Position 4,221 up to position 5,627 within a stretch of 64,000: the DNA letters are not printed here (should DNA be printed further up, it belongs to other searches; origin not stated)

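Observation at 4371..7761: NicX-like ring-cleavage dioxygenase followed by two tandem TauD/TfdA paralogs and a VOC protein: putative N-heterocycle or hydroxypyridine-type catabolic module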

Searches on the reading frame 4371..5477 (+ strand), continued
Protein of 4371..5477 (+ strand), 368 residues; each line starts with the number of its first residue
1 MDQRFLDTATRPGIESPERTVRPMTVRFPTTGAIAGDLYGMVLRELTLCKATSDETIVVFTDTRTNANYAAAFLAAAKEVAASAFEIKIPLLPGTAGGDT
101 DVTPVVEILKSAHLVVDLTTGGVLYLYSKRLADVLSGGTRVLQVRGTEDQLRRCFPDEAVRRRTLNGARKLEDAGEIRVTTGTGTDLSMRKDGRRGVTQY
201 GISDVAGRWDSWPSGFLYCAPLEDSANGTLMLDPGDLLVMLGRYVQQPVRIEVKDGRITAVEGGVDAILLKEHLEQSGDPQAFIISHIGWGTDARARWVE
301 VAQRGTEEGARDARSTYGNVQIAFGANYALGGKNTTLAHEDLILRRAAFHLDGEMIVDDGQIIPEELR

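Call 19: find_encoding_contigs(protein=P0003, flank=10000, max_places=3)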
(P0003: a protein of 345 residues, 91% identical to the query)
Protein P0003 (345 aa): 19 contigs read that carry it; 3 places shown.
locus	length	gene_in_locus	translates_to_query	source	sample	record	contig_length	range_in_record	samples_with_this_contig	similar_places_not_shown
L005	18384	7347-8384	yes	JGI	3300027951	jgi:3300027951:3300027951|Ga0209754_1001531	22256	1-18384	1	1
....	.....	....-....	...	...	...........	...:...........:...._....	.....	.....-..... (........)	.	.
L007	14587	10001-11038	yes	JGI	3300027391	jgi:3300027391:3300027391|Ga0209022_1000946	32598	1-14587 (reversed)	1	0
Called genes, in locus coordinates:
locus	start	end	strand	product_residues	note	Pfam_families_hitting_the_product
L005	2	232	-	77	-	?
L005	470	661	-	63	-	-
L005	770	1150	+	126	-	PF03061:4HBT (faint), PF22636:FlK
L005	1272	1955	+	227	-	PF03070:TENA_THI-4, PF14518:Haem_oxygenas_2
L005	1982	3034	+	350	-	PF02041:Auxin_BP (faint), PF12973:Cupin_7 (faint), PF02311:AraC_binding (faint), PF07883:Cupin_2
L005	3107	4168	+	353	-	PF03401:TctC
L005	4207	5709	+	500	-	PF01970:TctA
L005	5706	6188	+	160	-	PF07331:TctB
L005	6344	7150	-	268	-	PF00106:adh_short, PF13561:adh_short_C2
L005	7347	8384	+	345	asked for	PF26233:NicX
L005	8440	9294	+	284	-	PF02668:TauD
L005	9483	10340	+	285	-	PF02668:TauD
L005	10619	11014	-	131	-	PF00903:Glyoxalase, PF13669:Glyoxalase_4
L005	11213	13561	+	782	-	PF00749:tRNA-synt_1c, PF03950:tRNA-synt_1c_C, PF20974:tRNA-synt_1c_C2, PF02637:GatB_Yqey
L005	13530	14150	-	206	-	PF01322:Cytochrom_C_2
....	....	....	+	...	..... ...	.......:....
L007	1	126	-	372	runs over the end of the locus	PF04909:Amidohydro_2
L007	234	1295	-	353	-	PF04909:Amidohydro_2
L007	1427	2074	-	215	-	-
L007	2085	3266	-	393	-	PF02515:CoA_transf_3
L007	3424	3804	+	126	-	PF03061:4HBT (faint), PF22636:FlK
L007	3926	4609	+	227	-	PF03070:TENA_THI-4, PF14518:Haem_oxygenas_2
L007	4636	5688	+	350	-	PF02041:Auxin_BP (faint), PF12973:Cupin_7 (faint), PF02311:AraC_binding (faint), PF07883:Cupin_2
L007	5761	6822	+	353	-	PF03401:TctC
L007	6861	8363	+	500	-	PF01970:TctA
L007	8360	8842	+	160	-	PF07331:TctB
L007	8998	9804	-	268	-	PF00106:adh_short, PF13561:adh_short_C2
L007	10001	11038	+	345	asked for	PF26233:NicX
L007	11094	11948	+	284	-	PF02668:TauD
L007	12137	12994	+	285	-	PF02668:TauD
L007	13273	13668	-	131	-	PF00903:Glyoxalase, PF13669:Glyoxalase_4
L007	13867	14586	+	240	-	?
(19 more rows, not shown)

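Call 20: find_encoding_contigs(protein=P0004, flank=10000, max_places=2)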
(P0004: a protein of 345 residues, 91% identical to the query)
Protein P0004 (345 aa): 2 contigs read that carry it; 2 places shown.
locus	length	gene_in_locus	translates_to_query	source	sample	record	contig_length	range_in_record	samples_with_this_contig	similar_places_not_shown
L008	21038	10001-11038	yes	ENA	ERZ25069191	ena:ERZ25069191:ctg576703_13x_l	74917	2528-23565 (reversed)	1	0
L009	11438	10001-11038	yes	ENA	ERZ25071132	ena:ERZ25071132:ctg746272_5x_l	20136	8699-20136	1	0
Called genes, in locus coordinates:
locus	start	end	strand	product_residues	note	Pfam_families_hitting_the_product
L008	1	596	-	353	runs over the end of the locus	PF04909:Amidohydro_2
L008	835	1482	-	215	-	-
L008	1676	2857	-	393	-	PF02515:CoA_transf_3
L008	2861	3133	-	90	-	-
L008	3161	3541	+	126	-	PF22636:FlK, PF03061:4HBT (weak)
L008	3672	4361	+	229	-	PF03070:TENA_THI-4, PF14518:Haem_oxygenas_2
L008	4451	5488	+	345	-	PF02041:Auxin_BP (faint), PF12973:Cupin_7 (faint), PF02311:AraC_binding (faint), PF07883:Cupin_2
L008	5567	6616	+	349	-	PF03401:TctC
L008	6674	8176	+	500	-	PF01970:TctA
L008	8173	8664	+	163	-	PF07331:TctB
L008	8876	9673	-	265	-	PF00106:adh_short, PF13561:adh_short_C2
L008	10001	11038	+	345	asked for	PF26233:NicX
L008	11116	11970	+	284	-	PF02668:TauD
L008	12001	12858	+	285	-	PF02668:TauD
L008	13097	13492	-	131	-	PF00903:Glyoxalase, PF13669:Glyoxalase_4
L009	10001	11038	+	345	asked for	PF26233:NicX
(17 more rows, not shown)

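Call 27: find_related_loci(query=A1, collection=genome_contigs, flank=10000)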
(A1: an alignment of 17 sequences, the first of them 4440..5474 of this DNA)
Query A1 (345 aa) in genome_contigs; peptide patterns used: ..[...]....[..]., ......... (x = any residue, [..] = any of these).
599 stretches matched a pattern (row limit reached: there are more); 584 encode a relative of the query (tblastn E <= 1e-3); the best 80 are kept; 80 distinct loci.
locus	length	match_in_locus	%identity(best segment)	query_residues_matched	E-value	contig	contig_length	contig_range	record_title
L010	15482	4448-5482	94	1-345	0e+0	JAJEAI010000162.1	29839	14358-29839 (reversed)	MAG: Candidatus Binatia bacterium isolate jk18x7bins.45 k141_2476294, whole genome shotgun sequence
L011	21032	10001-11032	93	1-344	0e+0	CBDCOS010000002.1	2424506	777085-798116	MAG: uncultured Candidatus Binatia bacterium isolate b8bb52a1-eb1f-432d-8f15-544989f8edd8 genome assembly, contig: conti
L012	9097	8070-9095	67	1-342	1e-161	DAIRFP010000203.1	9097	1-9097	MAG TPA_asm: Thermodesulfobacteriota bacterium isolate CTOTU25984 NODE_2162_length_9097_cov_5.533621, whole genome shotg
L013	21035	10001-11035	68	1-345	1e-159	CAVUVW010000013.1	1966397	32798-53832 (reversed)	MAG: uncultured delta proteobacterium isolate MFD05567.bin.2.269 genome assembly, contig: contig_26762, whole genome sho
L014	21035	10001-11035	68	1-345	9e-158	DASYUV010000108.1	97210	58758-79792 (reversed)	MAG TPA_asm: Candidatus Binatia bacterium isolate SMAG_U4604 k141_2793832, whole genome shotgun sequence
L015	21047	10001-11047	41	5-345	6e-88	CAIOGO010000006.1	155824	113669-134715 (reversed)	uncultured bacterium isolate A14_bin-2913 genome assembly, contig: bin-2913:06/22, whole genome shotgun sequence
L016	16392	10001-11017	41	14-345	9e-77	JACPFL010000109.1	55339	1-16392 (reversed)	MAG: Deltaproteobacteria bacterium isolate NC_groundwater_360_Ag_B-0.1um_69_10 GD18-4_B1_scaffold_385403, whole genome s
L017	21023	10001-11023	40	4-342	3e-76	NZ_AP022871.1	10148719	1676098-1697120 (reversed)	Phytohabitans suffuscus strain NBRC 105367 chromosome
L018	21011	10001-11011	39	4-340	2e-75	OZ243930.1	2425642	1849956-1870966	MAG: Candidatus Spongiisociaceae bacterium isolate 902be31f-b635-4e8d-b77a-d7c110926071 genome assembly, chromosome: 1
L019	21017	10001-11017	40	4-345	5e-75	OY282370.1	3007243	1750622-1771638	MAG: uncultured Acidimicrobiia bacterium isolate 3d6cc9fa-110c-4048-9278-ecdec338fc6f genome assembly, chromosome: 1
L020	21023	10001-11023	40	4-342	1e-76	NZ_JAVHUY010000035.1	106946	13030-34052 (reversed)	Phytohabitans maris strain ZYX-F-186 Scaffold35, whole genome shotgun sequence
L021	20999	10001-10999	40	8-345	4e-73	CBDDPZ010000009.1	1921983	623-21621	MAG: Caldilineaceae bacterium isolate f93c2c69-6aeb-4345-88ba-e13d141334d7 genome assembly, contig: contig_9, whole geno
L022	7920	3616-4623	37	12-345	1e-72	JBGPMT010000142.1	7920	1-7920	MAG: Candidatus Binataceae bacterium isolate OBJ_0618_7090110_231 k141_8218292_length_7920_cov_14.0252, whole genome sho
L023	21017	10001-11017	40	4-345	2e-72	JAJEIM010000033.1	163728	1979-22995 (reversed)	MAG: Acidimicrobiia bacterium isolate p16x65bins.30 k141_983362, whole genome shotgun sequence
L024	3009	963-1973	39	4-340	1e-72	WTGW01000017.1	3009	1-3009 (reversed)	MAG: Acidimicrobiia bacterium isolate CO36404bin_8 NODE_10750_length_3009_cov_43.827014, whole genome shotgun sequence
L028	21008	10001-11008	38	15-345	2e-71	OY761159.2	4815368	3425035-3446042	MAG: Candidatus Binatia bacterium isolate a3054953-5fa8-48fb-90a5-e173aac96f7a genome assembly, chromosome: 1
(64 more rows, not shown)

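Call 34: search_protein_families(library=ncbifam, proteins=[L007:234-1295:-, L007:1427-2074:-, L007:2085-3266:-, L007:3424-3804:+, L007:3926-4609:+, L007:4636-5688:+, L007:5761-6822:+], max_evalue=0.001)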
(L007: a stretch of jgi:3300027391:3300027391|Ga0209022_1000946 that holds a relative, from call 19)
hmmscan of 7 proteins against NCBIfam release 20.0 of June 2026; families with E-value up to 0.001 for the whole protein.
L007:234-1295:- (353 aa): 0 families

L007:1427-2074:- (215 aa): 2 families
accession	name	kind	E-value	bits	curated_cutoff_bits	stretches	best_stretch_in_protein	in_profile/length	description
NF058679.1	EncB_fam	subfamily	0.00042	20.3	90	0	34-94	16-76/117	encapsulin nanocompartment ferritin-likeEncB family encapsulin nanocompartment ferritin-like cargo protein cargo protein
TIGR04535.1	ferrit_encaps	subfamily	0.00058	19.8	125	1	36-92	12-67/114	encapsulin-associated ferritin-like protein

L007:2085-3266:- (393 aa): 7 families
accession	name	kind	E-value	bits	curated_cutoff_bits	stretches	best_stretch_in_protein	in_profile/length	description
NF052585.1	SucGlutTfsCaiB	equivalog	2e-82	276.9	750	1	3-378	6-390/394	succinate--glutarate CoA-transferase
NF003809.0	PRK05398.1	subfamily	2.5e-74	250.3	442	2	1-203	1-205/416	formyl-CoA transferase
TIGR03253.1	oxalate_frc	equivalog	7.9e-69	232.3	504.2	2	3-203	2-204/416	formyl-CoA transferase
NF041294.1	Scnl_mescCoAtase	equivalog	4.2e-64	217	700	1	3-373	2-380/381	succinyl-CoA:mesaconate CoA-transferase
NF008511.0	PRK11430.1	equivalog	2.1e-61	208.1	522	1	5-373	10-376/381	CoA:oxalate CoA-transferase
NF002914.1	PRK03525.1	equivalog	1.3e-38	133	413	1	16-391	21-396/400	L-carnitine CoA-transferase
TIGR04253.1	mesacon_CoA_iso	equivalog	3.7e-23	82.2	725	1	5-390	3-398/403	2-methylfumaryl-CoA isomerase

L007:3424-3804:+ (126 aa): 0 families

L007:3926-4609:+ (227 aa): 2 families
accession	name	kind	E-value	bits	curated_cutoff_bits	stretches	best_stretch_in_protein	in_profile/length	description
TIGR04305.1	fol_rel_CADD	subfamily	4.4e-23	82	200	1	7-217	3-211/212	CADD family putative folate metabolism protein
TIGR02111.1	PQQ_syn_pqqC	equivalog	2.3e-06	27.2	240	1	5-222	6-226/239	pyrroloquinoline-quinone synthase PqqC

L007:4636-5688:+ (350 aa): 3 families
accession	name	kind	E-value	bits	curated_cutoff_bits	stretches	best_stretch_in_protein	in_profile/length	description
NF049978.1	AminoSalDhMabB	equivalog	2.5e-100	336.3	650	1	20-346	13-339/351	5-aminosalicylate 1,2-dioxygenase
TIGR02272.1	gentisate_1_2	equivalog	3.8e-82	276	442.1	1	13-341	8-335/336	gentisate 1,2-dioxygenase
NF049940.1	MandnitrLy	equivalog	4.3e-07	29.8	140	0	96-158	42-104/130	(R)-mandelonitrile lyase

L007:5761-6822:+ (353 aa): 0 families

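Call 35: search_protein_families(library=pfam, proteins=[L007:234-1295:-, L007:1427-2074:-, L007:2085-3266:-, L007:3424-3804:+, L007:3926-4609:+, L007:4636-5688:+, L007:5761-6822:+], max_evalue=0.001)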
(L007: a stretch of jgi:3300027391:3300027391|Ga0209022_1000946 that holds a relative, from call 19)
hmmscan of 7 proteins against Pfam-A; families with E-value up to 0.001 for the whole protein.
L007:234-1295:- (353 aa): 1 family
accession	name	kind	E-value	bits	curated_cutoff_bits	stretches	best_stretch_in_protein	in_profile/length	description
PF04909.20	Amidohydro_2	-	2.6e-27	96.8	26.4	1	39-345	11-288/289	Amidohydrolase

L007:1427-2074:- (215 aa): 0 families

L007:2085-3266:- (393 aa): 1 family
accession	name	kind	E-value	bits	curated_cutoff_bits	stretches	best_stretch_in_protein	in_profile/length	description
PF02515.22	CoA_transf_3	-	1.1e-106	357.4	23.3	1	5-369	1-366/366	CoA-transferase family III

L007:3424-3804:+ (126 aa): 2 families
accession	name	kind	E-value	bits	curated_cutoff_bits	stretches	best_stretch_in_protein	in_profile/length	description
PF22636.2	FlK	-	1.2e-33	115.8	27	1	19-119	3-102/103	Fluoroacetyl-CoA-specific thioesterase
PF03061.28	4HBT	-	1.5e-05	25.6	20.6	1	42-106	12-76/79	Thioesterase superfamily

L007:3926-4609:+ (227 aa): 2 families
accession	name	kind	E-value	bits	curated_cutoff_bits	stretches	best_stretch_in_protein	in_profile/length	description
PF14518.11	Haem_oxygenas_2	-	6.7e-22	78.6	28.9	1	60-210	23-177/177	Iron-containing redox enzyme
PF03070.21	TENA_THI-4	-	4.8e-10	40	22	1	15-135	8-126/210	TENA/THI-4/PQQC family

L007:4636-5688:+ (350 aa): 4 families
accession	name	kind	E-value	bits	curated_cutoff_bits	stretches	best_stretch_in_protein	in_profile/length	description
PF07883.17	Cupin_2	-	3.2e-31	107.3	27.2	2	95-160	4-68/70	Cupin domain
PF02311.25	AraC_binding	-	1.6e-09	38.1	21.1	1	98-156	12-69/135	AraC-like ligand binding domain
PF02041.22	Auxin_BP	-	9.4e-08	32.3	21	0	253-293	43-83/167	Auxin binding protein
PF12973.13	Cupin_7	-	2.3e-07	31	27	1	83-150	30-89/105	ChrR Cupin-like domain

L007:5761-6822:+ (353 aa): 1 family
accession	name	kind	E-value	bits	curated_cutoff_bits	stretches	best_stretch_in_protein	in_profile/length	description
PF03401.19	TctC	-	6.3e-11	42.7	27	1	70-326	17-262/274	Tripartite tricarboxylate transporter family receptor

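Call 50: search_protein_families(library=pfam, proteins=[L028:5130-6209:-, L028:6228-8630:-, L028:8403-9944:+, L028:9971-11023:+, L028:11050-12228:+, L028:12558-13025:+, L028:13071-14126:+, L028:14157-15197:+, L028:15445-16413:+, L028:16401-17135:+], max_evalue=0.0001)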
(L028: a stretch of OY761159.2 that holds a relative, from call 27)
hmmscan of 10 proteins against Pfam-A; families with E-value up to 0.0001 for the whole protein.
L028:5130-6209:- (359 aa): 1 family
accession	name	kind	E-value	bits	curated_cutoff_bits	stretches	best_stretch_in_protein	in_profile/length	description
PF00296.26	Bac_luciferase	-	1.9e-44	152.7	27.9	1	16-332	28-312/314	Luciferase-like monooxygenase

L028:6228-8630:- (800 aa): 3 families
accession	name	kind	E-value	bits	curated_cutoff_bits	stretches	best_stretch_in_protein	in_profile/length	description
PF20256.3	MoCoBD_2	-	3.1e-88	296.4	27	1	441-729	2-283/283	Molybdopterin cofactor-binding domain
PF02738.23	MoCoBD_1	-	1.1e-76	257.6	27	1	166-413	2-244/244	Molybdopterin cofactor-binding domain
PF01315.27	Ald_Xan_dh_C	-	1.9e-29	102.6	31.3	1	33-148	2-109/110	Aldehyde oxidase and xanthine dehydrogenase, a/b hammerhead domain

L028:8403-9944:+ (513 aa): 2 families
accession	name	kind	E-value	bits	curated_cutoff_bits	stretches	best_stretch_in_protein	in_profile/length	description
PF00848.25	Ring_hydroxyl_A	-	2.5e-26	93.3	24.9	1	315-507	2-205/208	Ring hydroxylating alpha subunit (catalytic domain)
PF00355.32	Rieske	-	1.5e-22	79.7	20.3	1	181-268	1-87/88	Rieske [2Fe-2S] domain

L028:9971-11023:+ (350 aa): 0 families

L028:11050-12228:+ (392 aa): 2 families
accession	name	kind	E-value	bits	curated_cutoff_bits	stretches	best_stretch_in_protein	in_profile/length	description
PF00848.25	Ring_hydroxyl_A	-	5.1e-27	95.6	24.9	1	185-390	4-207/208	Ring hydroxylating alpha subunit (catalytic domain)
PF00355.32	Rieske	-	1.2e-15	57.6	20.3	1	45-131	2-83/88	Rieske [2Fe-2S] domain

L028:12558-13025:+ (155 aa): 3 families
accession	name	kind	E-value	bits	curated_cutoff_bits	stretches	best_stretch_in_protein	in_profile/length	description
PF00903.31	Glyoxalase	-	1.5e-14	54.8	20.6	1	11-129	1-121/121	Glyoxalase/Bleomycin resistance protein/Dioxygenase superfamily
PF13669.12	Glyoxalase_4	-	3.8e-07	30.8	27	1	13-106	1-99/109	Glyoxalase/Bleomycin resistance protein/Dioxygenase superfamily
PF22677.2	Ble-like_N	-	2.7e-05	24.3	24.5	1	14-45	4-34/41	Bleomycin resistance protein-like N-terminal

L028:13071-14126:+ (351 aa): 0 families

L028:14157-15197:+ (346 aa): 1 family
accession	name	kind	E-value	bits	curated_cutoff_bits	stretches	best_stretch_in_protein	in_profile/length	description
PF00296.26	Bac_luciferase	-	6e-61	207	27.9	1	1-282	1-265/314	Luciferase-like monooxygenase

L028:15445-16413:+ (322 aa): 4 families
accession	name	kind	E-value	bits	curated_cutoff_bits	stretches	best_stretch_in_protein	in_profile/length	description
PF12727.12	PBP_like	-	1.9e-53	180.9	27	1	116-295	10-192/193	PBP superfamily domain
PF12728.13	HTH_17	-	4.9e-13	49.6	27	1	24-72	1-49/51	Helix-turn-helix domain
PF12974.12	Phosphonate-bd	-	2.2e-06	27.7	27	1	175-265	86-173/242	ABC transporter, phosphonate, periplasmic substrate-binding protein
PF03466.25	LysR_substrate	-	3e-06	27.2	28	0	130-226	48-132/209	LysR substrate binding domain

L028:16401-17135:+ (244 aa): 0 families

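Call 69: predict_structure(alignment_id=A1)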
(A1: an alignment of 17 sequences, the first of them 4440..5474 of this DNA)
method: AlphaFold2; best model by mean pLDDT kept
length: 345 residues; sequences in the alignment: 17
mean_pLDDT: 75.3   pTM: 0.64
mean pLDDT of the five models: 75.3, 74.8, 74.4, 74.3, 72.6
residues with pLDDT >= 90: 89; 70-90: 150; 50-70: 62; < 50: 44
segments of 3 or more residues with pLDDT < 50: 1-13, 123-131, 276-294
pLDDT, mean of each block of 10 residues (from residue 1): 27 55 71 89 70 87 85 69 91 76 71 80 49 66 88 94 91 69 56 80 95 75 92 96 90 87 85 42 31 64 77 81 90 88 84
secondary structure, 60 per line:
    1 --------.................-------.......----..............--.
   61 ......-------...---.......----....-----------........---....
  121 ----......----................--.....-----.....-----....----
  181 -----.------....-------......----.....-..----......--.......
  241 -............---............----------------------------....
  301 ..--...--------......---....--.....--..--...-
elements in order: H9-25 E33-39 H44-57 E60-66 H80-86 E91-94 H106-113 E117-120 H125-130 H135-150 E153-157 E163-167 E173-176 E193-196 E204-209 E226-231 E234-240 H242-253 H257-260 E261-268 E297-302 E316-321 E325-328 E331-335
